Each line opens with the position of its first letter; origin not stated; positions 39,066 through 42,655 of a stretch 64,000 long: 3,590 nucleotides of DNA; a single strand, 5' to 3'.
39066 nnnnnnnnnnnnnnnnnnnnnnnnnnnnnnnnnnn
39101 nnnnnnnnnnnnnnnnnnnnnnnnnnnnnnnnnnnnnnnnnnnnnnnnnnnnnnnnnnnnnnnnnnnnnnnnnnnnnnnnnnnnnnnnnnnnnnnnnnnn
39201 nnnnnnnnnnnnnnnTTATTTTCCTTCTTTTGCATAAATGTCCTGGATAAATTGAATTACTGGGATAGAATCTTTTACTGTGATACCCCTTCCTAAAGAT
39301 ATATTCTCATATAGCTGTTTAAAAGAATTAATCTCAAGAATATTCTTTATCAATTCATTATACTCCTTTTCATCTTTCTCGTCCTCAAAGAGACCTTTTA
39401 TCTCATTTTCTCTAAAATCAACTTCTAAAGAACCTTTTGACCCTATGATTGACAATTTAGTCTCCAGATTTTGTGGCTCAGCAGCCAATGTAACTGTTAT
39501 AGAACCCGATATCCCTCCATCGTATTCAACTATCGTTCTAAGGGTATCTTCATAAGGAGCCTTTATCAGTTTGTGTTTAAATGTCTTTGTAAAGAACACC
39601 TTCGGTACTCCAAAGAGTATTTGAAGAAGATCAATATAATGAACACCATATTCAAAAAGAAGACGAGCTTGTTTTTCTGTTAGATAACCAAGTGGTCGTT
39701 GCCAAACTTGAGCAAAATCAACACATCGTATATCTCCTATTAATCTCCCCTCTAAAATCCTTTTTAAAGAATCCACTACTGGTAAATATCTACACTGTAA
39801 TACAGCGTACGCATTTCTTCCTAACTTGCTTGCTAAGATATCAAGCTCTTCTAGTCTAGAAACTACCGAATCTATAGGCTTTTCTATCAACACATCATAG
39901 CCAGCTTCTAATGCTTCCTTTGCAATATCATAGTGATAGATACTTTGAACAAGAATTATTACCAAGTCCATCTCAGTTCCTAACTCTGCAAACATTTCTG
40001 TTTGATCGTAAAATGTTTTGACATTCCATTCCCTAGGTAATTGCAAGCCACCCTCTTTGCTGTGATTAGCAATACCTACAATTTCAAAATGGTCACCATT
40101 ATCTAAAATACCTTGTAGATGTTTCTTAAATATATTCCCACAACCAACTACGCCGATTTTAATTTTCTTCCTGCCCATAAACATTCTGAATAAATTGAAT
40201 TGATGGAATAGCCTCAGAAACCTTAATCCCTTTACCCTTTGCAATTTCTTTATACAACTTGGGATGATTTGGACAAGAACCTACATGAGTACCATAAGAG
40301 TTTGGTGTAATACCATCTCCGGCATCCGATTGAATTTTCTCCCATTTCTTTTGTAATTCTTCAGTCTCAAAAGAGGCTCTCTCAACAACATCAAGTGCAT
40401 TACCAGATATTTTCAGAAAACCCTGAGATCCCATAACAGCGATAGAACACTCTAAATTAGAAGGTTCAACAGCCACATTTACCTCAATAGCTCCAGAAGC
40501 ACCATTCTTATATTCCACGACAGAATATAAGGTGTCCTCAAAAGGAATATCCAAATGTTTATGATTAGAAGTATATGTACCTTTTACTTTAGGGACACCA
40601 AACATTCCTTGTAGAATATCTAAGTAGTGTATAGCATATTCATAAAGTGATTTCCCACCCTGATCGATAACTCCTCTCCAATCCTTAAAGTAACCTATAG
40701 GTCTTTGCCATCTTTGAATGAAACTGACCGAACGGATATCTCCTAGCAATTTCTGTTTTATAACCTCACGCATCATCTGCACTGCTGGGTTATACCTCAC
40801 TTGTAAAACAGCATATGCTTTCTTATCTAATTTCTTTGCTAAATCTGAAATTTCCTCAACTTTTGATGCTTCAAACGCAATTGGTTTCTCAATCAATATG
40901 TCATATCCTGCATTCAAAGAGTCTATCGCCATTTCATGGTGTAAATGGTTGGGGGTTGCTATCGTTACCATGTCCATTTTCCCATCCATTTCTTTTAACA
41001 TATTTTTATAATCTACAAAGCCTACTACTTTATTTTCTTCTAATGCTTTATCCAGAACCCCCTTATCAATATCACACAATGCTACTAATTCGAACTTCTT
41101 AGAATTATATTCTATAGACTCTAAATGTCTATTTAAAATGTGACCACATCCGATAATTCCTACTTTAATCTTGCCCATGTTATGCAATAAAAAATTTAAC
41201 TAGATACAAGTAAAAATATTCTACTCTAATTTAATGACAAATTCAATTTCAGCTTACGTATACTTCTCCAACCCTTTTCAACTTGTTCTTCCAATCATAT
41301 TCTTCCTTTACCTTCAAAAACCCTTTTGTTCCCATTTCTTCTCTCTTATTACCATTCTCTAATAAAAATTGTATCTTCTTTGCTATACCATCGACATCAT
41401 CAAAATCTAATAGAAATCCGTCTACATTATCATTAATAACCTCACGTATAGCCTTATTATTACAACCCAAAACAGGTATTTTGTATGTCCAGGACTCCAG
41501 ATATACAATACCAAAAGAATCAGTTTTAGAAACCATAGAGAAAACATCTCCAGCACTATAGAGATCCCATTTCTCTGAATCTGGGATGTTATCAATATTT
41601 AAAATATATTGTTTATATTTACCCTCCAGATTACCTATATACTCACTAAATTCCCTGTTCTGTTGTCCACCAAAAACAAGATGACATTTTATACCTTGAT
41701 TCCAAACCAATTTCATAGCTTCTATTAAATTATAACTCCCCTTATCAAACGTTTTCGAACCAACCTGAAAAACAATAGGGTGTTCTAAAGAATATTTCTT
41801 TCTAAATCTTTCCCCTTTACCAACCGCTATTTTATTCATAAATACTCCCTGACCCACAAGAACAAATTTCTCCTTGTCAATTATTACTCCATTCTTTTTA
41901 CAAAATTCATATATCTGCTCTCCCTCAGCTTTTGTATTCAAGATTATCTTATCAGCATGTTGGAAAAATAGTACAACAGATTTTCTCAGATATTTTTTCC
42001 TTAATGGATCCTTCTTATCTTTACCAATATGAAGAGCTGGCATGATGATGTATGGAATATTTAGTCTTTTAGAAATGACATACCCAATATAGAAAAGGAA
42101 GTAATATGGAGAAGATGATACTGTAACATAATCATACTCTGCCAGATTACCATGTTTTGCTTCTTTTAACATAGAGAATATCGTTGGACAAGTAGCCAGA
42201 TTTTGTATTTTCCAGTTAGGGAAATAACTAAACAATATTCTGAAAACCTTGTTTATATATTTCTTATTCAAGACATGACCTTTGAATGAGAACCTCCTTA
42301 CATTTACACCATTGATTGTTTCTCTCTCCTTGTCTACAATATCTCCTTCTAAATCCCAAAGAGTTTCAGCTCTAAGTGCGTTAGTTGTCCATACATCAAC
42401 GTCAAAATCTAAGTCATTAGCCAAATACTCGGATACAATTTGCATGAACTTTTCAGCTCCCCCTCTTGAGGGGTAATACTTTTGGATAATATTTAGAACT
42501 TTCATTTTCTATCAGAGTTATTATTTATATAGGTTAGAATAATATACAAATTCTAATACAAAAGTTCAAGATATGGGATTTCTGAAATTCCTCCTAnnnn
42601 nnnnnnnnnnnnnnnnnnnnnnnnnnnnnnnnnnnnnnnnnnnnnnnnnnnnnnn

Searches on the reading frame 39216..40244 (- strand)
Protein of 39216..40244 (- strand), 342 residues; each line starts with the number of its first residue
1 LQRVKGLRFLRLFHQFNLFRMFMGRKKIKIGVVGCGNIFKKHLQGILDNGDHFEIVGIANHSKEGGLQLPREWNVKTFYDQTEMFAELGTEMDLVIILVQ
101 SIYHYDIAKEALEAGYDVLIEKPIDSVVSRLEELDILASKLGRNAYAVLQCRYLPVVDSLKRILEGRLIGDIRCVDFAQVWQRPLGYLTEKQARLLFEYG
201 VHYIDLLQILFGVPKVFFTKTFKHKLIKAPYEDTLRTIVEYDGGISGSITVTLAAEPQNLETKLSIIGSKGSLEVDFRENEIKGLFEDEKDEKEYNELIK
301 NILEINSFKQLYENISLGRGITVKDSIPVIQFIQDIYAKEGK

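Call 3: search_protein_families(library=pfam, proteins=[window:39216-40244:-])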
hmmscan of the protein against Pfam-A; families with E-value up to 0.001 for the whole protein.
window:39216-40244:- (342 aa): 3 families
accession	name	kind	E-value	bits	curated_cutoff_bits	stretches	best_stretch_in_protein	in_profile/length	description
PF01408.29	GFO_IDH_MocA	-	6.7e-21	75.6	24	1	28-143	1-114/120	Oxidoreductase family, NAD-binding Rossmann fold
PF22725.1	GFO_IDH_MocA_C3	-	6e-13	49.3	27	1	159-274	3-124/124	GFO/IDH/MocA C-terminal domain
PF02894.22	GFO_IDH_MocA_C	-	1e-10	42.2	22.9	1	168-290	8-145/218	Oxidoreductase family, C-terminal alpha/beta domain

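Call 6: search_protein_families(library=ncbifam, proteins=[window:39216-40244:-], max_evalue=0.01)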
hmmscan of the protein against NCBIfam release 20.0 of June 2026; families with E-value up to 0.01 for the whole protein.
window:39216-40244:- (342 aa): 9 families
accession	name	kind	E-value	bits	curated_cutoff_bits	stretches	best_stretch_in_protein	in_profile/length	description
NF040723.1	UDP-GlcNAcDh_Arch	equivalog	2.5e-25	89.6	450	1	28-287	1-248/302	UDP-N-acetylglucosamine 3-dehydrogenase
TIGR04380.1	myo_inos_iolG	equivalog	1.2e-15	57.3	355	1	27-281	1-258/330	inositol 2-dehydrogenase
NF007574.0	PRK10206.1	equivalog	5.4e-12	45.4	352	1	34-237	9-212/345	oxidoreductase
NF008607.0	PRK11579.1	subfamily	2.7e-11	43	330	1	26-218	3-196/346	oxidoreductase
NF052479.1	LevoglcsnDh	equivalog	1.5e-08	33.7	650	1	90-174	72-156/386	levoglucosan dehydrogenase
NF052679.1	InsChiInosDhIolG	equivalog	1.9e-07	30.4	540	1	28-211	3-185/343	bifunctional inositol 2-dehydrogenase/D-chiro-inositol 1-dehydrogenase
NF058561.1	BT_2158_fam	equivalog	7.9e-07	28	750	1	27-176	35-181/487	glycoside 3-dehydrogenase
NF041392.1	XylDh_Gfo6_Halo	equivalog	6e-06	25.3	350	1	28-175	17-166/350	D-xylose 1-dehydrogenase Gfo6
NF009830.0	PRK13304.1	equivalog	7e-05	22.4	267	1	28-120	2-90/265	aspartate dehydrogenase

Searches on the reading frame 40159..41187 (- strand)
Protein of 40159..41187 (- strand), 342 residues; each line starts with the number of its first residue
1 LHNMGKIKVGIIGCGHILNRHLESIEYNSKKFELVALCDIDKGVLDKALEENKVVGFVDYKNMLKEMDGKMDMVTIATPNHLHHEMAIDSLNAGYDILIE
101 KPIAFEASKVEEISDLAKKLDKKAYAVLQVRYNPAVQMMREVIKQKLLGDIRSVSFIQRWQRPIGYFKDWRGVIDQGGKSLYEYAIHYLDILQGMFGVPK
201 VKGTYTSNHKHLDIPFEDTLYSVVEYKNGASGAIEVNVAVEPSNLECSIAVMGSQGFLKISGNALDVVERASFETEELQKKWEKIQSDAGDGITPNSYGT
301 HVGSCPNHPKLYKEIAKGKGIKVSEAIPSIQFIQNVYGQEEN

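Call 3: search_protein_families(library=pfam, proteins=[window:40159-41187:-])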
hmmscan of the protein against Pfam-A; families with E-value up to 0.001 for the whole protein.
window:40159-41187:- (342 aa): 3 families
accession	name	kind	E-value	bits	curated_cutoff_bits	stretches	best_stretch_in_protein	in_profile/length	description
PF01408.29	GFO_IDH_MocA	-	2.1e-24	87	24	1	7-123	1-115/120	Oxidoreductase family, NAD-binding Rossmann fold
PF22725.1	GFO_IDH_MocA_C3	-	7.8e-17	61.9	27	1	136-258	1-123/124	GFO/IDH/MocA C-terminal domain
PF02894.22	GFO_IDH_MocA_C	-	6.1e-13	49.5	22.9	1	140-263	1-134/218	Oxidoreductase family, C-terminal alpha/beta domain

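Call 6: search_protein_families(library=ncbifam, proteins=[window:40159-41187:-], max_evalue=0.01)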
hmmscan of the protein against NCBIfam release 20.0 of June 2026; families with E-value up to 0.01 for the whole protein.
window:40159-41187:- (342 aa): 17 families
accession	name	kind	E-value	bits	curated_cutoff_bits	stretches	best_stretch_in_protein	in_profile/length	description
NF040723.1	UDP-GlcNAcDh_Arch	equivalog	1.4e-33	116.7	450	1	7-258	1-235/302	UDP-N-acetylglucosamine 3-dehydrogenase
TIGR04380.1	myo_inos_iolG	equivalog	1.6e-22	79.8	355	1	6-270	1-262/330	inositol 2-dehydrogenase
NF052479.1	LevoglcsnDh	equivalog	6.3e-18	64.6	650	1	6-191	3-197/386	levoglucosan dehydrogenase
NF008607.0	PRK11579.1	subfamily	1e-16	60.9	330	1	6-200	4-193/346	oxidoreductase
NF058561.1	BT_2158_fam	equivalog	1.6e-16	60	750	1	6-157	35-183/487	glycoside 3-dehydrogenase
NF052679.1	InsChiInosDhIolG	equivalog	5.1e-16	58.6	540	1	7-287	3-277/343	bifunctional inositol 2-dehydrogenase/D-chiro-inositol 1-dehydrogenase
NF041392.1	XylDh_Gfo6_Halo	equivalog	1.4e-10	40.6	350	1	5-155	15-167/350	D-xylose 1-dehydrogenase Gfo6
NF058563.1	BT_2159_fam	equivalog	6.6e-10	38.5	650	1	7-155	1-147/350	disaccharide 3-dehydrogenase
NF009830.0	PRK13304.1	equivalog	4.2e-09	36.3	267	1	7-126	2-118/265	aspartate dehydrogenase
NF007574.0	PRK10206.1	equivalog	5.2e-09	35.6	352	1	12-202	8-193/345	oxidoreductase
TIGR03944.1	dehyd_SbnB_fam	equivalog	7.6e-05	21.9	326.9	1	6-84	132-212/327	2,3-diaminopropionate biosynthesis protein SbnB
NF003995.0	PRK05472.2-4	subfamily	0.00017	21.2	126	1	6-94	83-169/213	redox-sensing transcriptional repressor Rex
NF003992.0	PRK05472.2-1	equivalog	0.0012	18.1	226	1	6-95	98-185/249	redox-sensing transcriptional repressor Rex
NF003994.0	PRK05472.2-3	equivalog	0.0048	16.3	130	1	8-76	88-156/217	redox-sensing transcriptional repressor Rex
NF003993.0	PRK05472.2-2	equivalog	0.005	16.4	217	0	8-99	85-174/212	redox-sensing transcriptional repressor Rex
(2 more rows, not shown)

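Call 86: search_solved_structures(query=window:40159-41187:-, max_evalue=1e-10)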
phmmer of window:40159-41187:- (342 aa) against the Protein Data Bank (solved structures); distinct sequences matched with E-value up to 1e-10: 22.
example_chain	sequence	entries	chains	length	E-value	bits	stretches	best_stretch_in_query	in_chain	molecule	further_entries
3q2i_A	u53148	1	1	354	1e-39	140.1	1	6-276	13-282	dehydrogenase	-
3q2k_A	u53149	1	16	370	4.7e-33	118.2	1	6-273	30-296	oxidoreductase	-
8tdi_L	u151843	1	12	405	1.3e-25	93.8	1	34-234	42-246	P2B11 Glucuronide-3-dehydrogenase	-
7xr9_A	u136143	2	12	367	5.7e-18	68.6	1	4-193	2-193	DgpA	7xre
8qc2_A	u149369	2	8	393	9.2e-18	68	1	6-256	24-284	Gfo/Idh/MocA family oxidoreductase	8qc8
9m37_A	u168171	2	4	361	2.1e-17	66.8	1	7-238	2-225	P581a DgpA2 and isoorientin complex structure | Gfo/Idh/MocA family protein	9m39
8qc3_A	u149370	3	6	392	9.3e-17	64.7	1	6-255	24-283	Oxidoreductase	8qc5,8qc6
3e18_A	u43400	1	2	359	2.2e-16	63.5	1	32-238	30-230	oxidoreductase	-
9m3d_B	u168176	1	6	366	8.7e-15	58.2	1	4-203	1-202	DgpA1 from W974-1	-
3oa2_A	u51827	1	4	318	1.2e-14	57.8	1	12-200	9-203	WbpB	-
3ec7_A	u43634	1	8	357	4.1e-14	56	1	7-289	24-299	Putative Dehydrogenase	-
3cea_A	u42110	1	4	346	1.1e-13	54.5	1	7-261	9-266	Myo-inositol 2-dehydrogenase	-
3fd8_A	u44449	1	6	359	1.9e-13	53.8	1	7-212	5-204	Oxidoreductase, Gfo/Idh/MocA family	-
3i23_A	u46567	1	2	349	1.9e-13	53.7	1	7-212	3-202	Oxidoreductase, Gfo/Idh/MocA family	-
1zh8_A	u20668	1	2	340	2e-13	53.7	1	4-303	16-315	oxidoreductase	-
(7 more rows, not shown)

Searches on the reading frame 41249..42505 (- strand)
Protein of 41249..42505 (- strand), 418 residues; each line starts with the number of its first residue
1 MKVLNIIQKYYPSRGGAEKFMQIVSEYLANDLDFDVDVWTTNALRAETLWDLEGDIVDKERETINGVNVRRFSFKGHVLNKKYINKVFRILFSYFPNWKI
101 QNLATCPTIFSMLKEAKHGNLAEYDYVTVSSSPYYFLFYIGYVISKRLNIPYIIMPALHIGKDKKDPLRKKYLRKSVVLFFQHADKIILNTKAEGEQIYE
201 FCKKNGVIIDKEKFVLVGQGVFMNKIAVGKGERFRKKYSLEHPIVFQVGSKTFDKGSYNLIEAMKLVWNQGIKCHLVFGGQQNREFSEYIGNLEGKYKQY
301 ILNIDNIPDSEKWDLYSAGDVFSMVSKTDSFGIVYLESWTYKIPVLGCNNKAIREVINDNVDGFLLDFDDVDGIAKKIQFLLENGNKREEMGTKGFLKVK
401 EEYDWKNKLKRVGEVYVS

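Call 3: search_protein_families(library=pfam, proteins=[window:41249-42505:-])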
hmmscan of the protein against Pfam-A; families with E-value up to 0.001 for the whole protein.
window:41249-42505:- (418 aa): 3 families
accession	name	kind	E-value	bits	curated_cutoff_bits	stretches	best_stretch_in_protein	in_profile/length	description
PF00534.26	Glycos_transf_1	-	1.3e-25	90.3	26.4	1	237-395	10-169/172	Glycosyl transferases group 1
PF13692.12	Glyco_trans_1_4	-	2e-16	60.9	27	1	243-384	2-142/142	Glycosyl transferases group 1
PF13524.12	Glyco_trans_1_2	-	0.0001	22.7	25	1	300-410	28-140/144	Glycosyl transferase-like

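Call 6: search_protein_families(library=ncbifam, proteins=[window:41249-42505:-], max_evalue=0.01)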
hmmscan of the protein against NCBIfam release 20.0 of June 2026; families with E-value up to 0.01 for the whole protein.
window:41249-42505:- (418 aa): 25 families
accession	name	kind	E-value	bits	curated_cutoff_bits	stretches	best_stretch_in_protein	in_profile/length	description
TIGR02149.1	glgA_Coryne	subfamily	1.2e-19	70.7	302.4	1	181-416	142-387/391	glycogen synthase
TIGR03999.1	thiol_BshA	equivalog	7.9e-18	64.5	273.7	1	314-416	268-370/375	N-acetyl-alpha-D-glucosaminyl L-malate synthase BshA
TIGR04157.1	glyco_rSAM_CFB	subfamily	2.7e-15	56.3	400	1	168-403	156-393/406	TIGR04157 family glycosyltransferase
NF041876.1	EPS_EpsE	equivalog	3.1e-15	56.3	400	1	245-407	217-384/389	exopolysaccharide biosynthesis GT4 family glycosyltransferase EpsE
NF038295.1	EPS_HpsP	equivalog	4.8e-13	48.9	550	1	142-416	110-384/388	hormogonium polysaccharide biosynthesis glycosyltransferase HpsP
TIGR03449.1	mycothiol_MshA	equivalog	2e-11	43.5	462.5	1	106-416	85-400/406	D-inositol-3-phosphate glycosyltransferase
TIGR04047.1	MSMEG_0565_glyc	hypoth_equivalog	5.2e-11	42.2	259.85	1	231-416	181-371/373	MSMEG_0565 family glycosyltransferase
NF047684.1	TeichurnBiosyTuaC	equivalog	3.5e-10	39.4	550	1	229-416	204-386/391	teichuronic acid biosynthesis protein TuaC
NF050063.1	ProtGlycPglJ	equivalog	1.5e-09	37.6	500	1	177-401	138-349/363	N-acetylgalactosamine-N,N'-diacetylbacillosaminyl-diphospho-undecaprenol 4-alpha-N-acetylgalactosaminyltransferase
TIGR04063.1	stp3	hypoth_equivalog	2e-09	36.8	442.05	1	210-416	178-392/397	TIGR04063 family PEP-CTERM/XrtA system glycosyltransferase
NF046085.1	XrtY_assoc_Gly1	equivalog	2.5e-09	36.5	400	1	1-416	1-381/387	XrtY-associated glycosyltransferase XYAG1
NF038229.1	Glyco4_Geo_Pelo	equivalog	6.3e-09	35.3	400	1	144-416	74-333/338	GPMC system family 4 glycosyltransferase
NF053787.1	GlcN_PG_synth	equivalog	3.4e-08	32.7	480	1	316-416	259-356/361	N-acetylglucosaminyl phosphatidylglycerol synthase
NF038298.1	EPS_HpsO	equivalog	5e-08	32.1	575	1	324-407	294-375/388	hormogonium polysaccharide biosynthesis glycosyltransferase HpsO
TIGR02472.1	sucr_P_syn_N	equivalog_domain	3e-07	29.6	576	1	304-410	327-432/439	sucrose-phosphate synthase, putative, glycosyltransferase domain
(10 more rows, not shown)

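Call 64: find_related_loci(query=A3, collection=metagenome_contigs, flank=10000)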
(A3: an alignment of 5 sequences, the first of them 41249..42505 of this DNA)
Query A3 (418 aa) in metagenome_contigs; peptide patterns used: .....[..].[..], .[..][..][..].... (x = any residue, [..] = any of these).
418 stretches matched a pattern; 24 encode a relative of the query (tblastn E <= 1e-3); 24 distinct loci.
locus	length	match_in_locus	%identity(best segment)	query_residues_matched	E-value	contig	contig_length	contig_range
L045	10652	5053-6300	74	1-416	0e+0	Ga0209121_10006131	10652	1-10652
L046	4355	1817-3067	72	1-417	0e+0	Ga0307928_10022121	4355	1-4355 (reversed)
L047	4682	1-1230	72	8-417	0e+0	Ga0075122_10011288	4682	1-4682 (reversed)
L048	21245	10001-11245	60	2-418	7e-171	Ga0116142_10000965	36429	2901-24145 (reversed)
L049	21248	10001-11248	58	1-416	6e-169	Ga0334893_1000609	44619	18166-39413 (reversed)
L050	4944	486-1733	58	1-416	1e-172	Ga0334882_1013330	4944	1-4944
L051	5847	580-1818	59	2-416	7e-170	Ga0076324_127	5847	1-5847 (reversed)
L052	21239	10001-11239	59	2-416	6e-168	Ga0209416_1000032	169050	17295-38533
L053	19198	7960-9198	58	2-416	9e-168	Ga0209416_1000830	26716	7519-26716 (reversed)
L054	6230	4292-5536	58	2-416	3e-167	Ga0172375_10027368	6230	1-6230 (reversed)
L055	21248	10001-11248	57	1-416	3e-165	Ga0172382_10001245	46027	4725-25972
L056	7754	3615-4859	57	2-416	1e-164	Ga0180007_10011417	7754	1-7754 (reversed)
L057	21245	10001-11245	56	2-416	8e-164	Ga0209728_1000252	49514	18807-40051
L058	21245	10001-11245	56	2-416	1e-163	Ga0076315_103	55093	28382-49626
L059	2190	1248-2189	59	3-318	5e-136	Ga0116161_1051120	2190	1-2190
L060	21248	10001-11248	57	2-417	6e-168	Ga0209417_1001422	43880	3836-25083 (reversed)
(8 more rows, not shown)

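Call 71: search_protein_families(library=pfam, proteins=[L057:16873-17913:+, L057:15908-16870:+, L048:14588-16249:+, L049:13418-14935:+], max_evalue=0.01)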
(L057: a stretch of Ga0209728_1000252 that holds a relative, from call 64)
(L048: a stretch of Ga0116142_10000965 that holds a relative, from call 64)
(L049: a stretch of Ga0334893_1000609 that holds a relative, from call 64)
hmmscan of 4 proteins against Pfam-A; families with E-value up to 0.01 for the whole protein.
L057:16873-17913:+ (346 aa): 1 family
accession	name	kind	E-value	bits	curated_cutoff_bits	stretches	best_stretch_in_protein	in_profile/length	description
PF04007.18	DUF354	-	0.0004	20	22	1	2-308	2-322/349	Protein of unknown function (DUF354)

L057:15908-16870:+ (320 aa): 1 family
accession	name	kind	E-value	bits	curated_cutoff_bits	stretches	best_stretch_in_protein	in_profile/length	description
PF00535.33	Glycos_transf_2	-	3.5e-17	63.3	23.3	1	7-166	4-164/168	Glycosyl transferase family 2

L048:14588-16249:+ (553 aa): 0 families

L049:13418-14935:+ (505 aa): 2 families
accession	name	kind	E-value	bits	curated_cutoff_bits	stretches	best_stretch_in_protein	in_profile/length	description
PF04055.27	Radical_SAM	-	8.3e-17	62.3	29.5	1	165-334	6-164/166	Radical SAM superfamily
PF13186.11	SPASM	-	0.0013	19.4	21.5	1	411-473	1-66/67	Iron-sulfur cluster-binding domain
